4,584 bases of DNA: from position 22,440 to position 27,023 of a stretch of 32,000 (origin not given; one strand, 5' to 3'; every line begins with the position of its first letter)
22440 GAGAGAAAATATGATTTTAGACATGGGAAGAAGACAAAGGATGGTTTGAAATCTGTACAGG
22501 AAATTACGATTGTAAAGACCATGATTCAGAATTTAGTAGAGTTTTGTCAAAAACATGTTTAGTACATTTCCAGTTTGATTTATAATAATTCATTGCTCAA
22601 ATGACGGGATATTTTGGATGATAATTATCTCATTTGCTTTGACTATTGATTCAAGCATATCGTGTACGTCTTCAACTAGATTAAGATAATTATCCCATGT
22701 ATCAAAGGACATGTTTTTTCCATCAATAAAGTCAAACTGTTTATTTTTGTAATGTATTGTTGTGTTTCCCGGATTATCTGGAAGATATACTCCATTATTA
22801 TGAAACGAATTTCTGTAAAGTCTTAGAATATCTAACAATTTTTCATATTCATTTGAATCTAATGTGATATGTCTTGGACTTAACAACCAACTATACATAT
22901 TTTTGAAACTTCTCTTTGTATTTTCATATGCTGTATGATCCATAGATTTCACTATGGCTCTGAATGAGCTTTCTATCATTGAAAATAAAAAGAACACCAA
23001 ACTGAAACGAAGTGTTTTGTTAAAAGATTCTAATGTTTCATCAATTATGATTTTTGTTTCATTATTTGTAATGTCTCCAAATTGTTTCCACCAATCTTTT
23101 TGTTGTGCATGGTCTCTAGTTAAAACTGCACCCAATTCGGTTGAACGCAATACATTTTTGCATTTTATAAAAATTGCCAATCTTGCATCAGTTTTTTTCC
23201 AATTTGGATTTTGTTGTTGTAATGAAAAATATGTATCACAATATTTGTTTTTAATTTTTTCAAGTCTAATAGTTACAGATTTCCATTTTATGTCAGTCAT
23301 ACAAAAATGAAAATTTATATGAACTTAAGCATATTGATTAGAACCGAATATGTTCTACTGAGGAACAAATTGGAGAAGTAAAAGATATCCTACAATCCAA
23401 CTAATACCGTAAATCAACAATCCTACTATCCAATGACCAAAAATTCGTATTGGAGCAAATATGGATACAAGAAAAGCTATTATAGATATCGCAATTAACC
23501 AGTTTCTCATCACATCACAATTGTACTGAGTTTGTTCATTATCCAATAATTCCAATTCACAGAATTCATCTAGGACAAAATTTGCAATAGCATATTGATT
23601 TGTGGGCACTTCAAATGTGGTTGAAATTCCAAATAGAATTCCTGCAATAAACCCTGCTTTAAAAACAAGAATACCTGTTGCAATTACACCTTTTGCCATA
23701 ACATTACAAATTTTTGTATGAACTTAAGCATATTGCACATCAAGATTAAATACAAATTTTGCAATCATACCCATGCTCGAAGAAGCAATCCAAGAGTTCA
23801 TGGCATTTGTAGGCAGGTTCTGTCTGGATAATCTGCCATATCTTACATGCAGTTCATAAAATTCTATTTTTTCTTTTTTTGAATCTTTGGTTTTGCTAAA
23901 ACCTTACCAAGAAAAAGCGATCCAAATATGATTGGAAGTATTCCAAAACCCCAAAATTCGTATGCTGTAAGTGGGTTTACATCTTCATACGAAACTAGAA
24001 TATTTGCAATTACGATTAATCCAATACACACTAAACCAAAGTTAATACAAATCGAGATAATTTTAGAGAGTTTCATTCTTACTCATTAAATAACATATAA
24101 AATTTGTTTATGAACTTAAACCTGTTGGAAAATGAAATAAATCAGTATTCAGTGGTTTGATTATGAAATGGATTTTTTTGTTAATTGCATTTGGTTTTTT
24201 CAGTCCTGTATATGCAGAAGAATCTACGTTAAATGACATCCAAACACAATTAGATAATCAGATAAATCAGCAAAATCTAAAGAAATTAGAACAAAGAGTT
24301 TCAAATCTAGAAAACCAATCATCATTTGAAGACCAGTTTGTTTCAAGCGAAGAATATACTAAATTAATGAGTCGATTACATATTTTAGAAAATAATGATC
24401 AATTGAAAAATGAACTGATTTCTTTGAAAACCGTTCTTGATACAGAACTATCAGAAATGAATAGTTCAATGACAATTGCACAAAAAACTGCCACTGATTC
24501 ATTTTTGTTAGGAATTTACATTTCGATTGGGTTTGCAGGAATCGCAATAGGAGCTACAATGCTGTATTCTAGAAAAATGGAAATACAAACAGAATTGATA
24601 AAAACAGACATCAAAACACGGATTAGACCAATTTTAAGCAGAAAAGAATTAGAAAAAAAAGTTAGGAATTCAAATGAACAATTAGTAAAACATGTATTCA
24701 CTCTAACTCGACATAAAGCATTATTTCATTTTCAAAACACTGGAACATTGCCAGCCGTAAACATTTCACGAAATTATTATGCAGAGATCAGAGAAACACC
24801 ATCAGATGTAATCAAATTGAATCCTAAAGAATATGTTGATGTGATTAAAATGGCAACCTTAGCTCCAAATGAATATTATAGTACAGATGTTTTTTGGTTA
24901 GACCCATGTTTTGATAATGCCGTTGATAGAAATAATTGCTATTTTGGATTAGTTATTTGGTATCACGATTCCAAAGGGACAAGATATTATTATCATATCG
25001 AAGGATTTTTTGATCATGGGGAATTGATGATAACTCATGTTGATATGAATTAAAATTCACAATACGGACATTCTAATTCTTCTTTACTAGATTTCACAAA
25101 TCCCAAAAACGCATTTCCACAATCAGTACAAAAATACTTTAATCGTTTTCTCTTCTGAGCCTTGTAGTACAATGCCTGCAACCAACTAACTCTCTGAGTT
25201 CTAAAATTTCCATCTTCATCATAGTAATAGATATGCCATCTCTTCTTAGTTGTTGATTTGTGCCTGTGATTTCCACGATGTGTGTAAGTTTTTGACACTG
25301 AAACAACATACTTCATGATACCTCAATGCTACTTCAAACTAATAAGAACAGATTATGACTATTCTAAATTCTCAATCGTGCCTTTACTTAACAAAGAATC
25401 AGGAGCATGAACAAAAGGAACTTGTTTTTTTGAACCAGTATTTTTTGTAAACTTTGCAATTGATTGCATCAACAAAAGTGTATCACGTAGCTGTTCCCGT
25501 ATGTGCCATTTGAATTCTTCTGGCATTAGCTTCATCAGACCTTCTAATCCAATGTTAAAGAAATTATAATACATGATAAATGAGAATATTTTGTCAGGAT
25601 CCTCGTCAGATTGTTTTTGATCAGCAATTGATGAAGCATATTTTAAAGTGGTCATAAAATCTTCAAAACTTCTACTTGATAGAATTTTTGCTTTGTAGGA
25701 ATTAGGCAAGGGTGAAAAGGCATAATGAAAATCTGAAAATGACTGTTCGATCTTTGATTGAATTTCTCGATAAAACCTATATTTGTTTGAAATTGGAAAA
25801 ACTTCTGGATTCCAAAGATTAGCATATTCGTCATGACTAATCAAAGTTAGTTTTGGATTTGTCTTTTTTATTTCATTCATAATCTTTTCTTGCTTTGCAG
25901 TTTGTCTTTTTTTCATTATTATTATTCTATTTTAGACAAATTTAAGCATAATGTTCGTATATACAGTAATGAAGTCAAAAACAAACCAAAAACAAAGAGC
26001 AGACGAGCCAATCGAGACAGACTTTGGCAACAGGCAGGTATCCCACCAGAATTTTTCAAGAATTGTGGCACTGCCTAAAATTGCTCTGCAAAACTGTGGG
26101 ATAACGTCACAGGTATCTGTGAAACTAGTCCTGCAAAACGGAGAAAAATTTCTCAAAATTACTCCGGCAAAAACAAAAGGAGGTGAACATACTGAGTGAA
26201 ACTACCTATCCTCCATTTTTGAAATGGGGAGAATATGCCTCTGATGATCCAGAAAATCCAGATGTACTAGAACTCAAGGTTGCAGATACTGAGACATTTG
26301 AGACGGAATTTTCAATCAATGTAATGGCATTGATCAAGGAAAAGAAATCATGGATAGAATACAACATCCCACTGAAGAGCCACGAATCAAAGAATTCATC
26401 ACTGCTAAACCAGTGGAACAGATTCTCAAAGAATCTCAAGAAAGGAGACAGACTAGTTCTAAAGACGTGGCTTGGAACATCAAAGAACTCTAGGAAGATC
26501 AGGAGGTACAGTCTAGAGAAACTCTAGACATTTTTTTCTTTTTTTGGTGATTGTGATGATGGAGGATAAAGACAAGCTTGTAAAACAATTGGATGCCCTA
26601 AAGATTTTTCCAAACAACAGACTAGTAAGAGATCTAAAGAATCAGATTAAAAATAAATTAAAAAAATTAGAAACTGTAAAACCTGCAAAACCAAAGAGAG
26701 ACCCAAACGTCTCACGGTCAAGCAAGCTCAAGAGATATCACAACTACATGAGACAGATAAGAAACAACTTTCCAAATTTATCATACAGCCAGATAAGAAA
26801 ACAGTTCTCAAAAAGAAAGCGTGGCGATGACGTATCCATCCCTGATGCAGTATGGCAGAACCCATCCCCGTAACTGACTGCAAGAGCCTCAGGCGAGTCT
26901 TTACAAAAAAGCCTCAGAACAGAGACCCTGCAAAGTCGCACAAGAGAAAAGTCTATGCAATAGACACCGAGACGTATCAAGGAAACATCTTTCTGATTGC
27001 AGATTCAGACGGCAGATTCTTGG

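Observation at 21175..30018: Stand-alone Cas1 plus family-B polymerase in a TIR-bounded, target-duplicating 8.8-kb element: a Cas1-mobilised self-synthesising transposon (casposon)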

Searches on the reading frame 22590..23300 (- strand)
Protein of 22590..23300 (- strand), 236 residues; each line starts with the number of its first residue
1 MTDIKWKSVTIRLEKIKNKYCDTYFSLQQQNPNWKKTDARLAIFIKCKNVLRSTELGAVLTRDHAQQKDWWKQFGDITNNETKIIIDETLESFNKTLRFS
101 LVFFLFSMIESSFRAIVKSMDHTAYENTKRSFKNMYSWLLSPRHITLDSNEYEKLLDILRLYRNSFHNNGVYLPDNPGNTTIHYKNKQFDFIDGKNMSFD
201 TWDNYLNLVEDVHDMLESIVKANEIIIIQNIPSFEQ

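Call 7: search_protein_families(library=pfam, proteins=[window:22590-23300:-], max_evalue=0.01)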
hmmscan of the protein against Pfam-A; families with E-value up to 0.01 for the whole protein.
window:22590-23300:- (236 aa): 1 family
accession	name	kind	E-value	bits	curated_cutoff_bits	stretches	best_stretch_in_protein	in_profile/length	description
PF23723.1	TPR_EDRF1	-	0.0072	15.8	27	1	29-161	261-387/395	Erythroid differentiation-related factor 1-like, TPR repeats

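Call 31: search_protein_families(library=phrogs, proteins=[window:22590-23300:-], max_evalue=0.01)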
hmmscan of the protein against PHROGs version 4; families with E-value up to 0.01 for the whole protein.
window:22590-23300:- (236 aa): 0 families

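Call 32: search_protein_families(library=padloc, proteins=[window:22590-23300:-], max_evalue=0.01)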
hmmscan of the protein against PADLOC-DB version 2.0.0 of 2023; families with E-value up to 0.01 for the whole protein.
window:22590-23300:- (236 aa): 0 families

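Call 49: search_protein_families(library=pfam, proteins=[window:22590-23300:-], max_evalue=10)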
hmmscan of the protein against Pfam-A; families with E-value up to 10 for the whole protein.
window:22590-23300:- (236 aa): 1 family
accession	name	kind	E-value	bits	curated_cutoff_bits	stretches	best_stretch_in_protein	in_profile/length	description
PF23723.1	TPR_EDRF1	-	0.0072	15.8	27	1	29-161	261-387/395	Erythroid differentiation-related factor 1-like, TPR repeats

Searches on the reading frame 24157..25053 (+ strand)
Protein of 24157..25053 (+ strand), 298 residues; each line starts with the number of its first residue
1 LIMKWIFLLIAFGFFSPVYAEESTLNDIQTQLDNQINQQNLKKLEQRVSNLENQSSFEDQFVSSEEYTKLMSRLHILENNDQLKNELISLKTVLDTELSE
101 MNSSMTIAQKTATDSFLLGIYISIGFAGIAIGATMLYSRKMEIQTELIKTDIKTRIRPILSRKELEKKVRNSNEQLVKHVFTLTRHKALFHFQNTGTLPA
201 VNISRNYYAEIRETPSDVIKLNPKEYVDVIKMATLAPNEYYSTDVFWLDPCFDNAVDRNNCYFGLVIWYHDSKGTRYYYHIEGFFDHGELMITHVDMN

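Call 7: search_protein_families(library=pfam, proteins=[window:24157-25053:+], max_evalue=0.01)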
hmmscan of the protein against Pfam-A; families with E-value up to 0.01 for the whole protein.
window:24157-25053:+ (298 aa): 0 families

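Call 31: search_protein_families(library=phrogs, proteins=[window:24157-25053:+], max_evalue=0.01)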
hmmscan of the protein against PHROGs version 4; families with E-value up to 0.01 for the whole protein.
window:24157-25053:+ (298 aa): 0 families

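Call 32: search_protein_families(library=padloc, proteins=[window:24157-25053:+], max_evalue=0.01)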
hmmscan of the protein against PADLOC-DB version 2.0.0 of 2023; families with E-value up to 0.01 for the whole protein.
window:24157-25053:+ (298 aa): 0 families

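Call 49: search_protein_families(library=pfam, proteins=[window:24157-25053:+], max_evalue=10)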
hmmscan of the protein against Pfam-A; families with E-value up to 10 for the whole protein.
window:24157-25053:+ (298 aa): 1 family
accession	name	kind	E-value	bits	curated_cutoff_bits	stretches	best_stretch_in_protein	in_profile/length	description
PF13786.12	DUF4179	-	0.051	14.4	30.1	1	7-53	18-64/94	Domain of unknown function (DUF4179)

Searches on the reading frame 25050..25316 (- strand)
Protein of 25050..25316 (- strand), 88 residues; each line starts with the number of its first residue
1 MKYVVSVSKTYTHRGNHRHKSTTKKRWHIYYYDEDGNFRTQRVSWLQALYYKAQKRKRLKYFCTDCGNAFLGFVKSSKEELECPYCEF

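Call 7: search_protein_families(library=pfam, proteins=[window:25050-25316:-], max_evalue=0.01)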
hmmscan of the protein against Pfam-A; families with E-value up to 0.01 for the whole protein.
window:25050-25316:- (88 aa): 1 family
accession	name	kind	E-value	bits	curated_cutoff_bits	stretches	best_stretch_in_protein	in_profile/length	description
PF09723.15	Zn_ribbon_8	-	0.00026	21.4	34.4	1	61-87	6-33/41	Zinc ribbon domain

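Call 31: search_protein_families(library=phrogs, proteins=[window:25050-25316:-], max_evalue=0.01)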
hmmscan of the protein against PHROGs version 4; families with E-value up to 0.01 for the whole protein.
window:25050-25316:- (88 aa): 0 families

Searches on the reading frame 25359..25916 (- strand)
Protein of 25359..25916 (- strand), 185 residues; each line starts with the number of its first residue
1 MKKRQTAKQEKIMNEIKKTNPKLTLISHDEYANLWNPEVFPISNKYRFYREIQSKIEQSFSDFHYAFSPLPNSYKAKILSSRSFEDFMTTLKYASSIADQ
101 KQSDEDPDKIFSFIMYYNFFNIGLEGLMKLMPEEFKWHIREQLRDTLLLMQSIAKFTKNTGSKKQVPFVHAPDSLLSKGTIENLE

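Call 7: search_protein_families(library=pfam, proteins=[window:25359-25916:-], max_evalue=0.01)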
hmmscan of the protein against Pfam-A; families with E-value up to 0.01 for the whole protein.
window:25359-25916:- (185 aa): 0 families

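Call 31: search_protein_families(library=phrogs, proteins=[window:25359-25916:-], max_evalue=0.01)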
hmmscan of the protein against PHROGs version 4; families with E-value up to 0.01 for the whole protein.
window:25359-25916:- (185 aa): 0 families

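Call 32: search_protein_families(library=padloc, proteins=[window:25359-25916:-], max_evalue=0.01)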
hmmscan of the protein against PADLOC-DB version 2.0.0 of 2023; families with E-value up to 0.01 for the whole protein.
window:25359-25916:- (185 aa): 0 families

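Call 49: search_protein_families(library=pfam, proteins=[window:25359-25916:-], max_evalue=10)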
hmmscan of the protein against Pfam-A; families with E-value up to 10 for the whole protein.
window:25359-25916:- (185 aa): 1 family
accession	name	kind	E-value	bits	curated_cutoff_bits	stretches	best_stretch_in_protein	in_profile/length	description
PF09372.15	PRANC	-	0.11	13.2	25.8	1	22-80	28-85/97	PRANC domain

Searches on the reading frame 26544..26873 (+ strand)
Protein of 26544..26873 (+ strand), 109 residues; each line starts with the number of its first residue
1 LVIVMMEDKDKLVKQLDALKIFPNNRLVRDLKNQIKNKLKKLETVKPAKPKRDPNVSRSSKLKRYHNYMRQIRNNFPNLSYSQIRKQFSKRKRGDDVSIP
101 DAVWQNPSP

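Call 8: search_protein_families(library=pfam, proteins=[window:26544-26873:+], max_evalue=0.01)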
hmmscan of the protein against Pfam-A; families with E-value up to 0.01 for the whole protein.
window:26544-26873:+ (109 aa): 1 family
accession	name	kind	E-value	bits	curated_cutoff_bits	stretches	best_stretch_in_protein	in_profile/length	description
PF14822.12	Vasohibin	-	0.0031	17.2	24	1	29-87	32-90/245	Vasohibin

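Call 31: search_protein_families(library=phrogs, proteins=[window:26544-26873:+], max_evalue=0.01)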
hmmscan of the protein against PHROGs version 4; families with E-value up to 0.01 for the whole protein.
window:26544-26873:+ (109 aa): 0 families
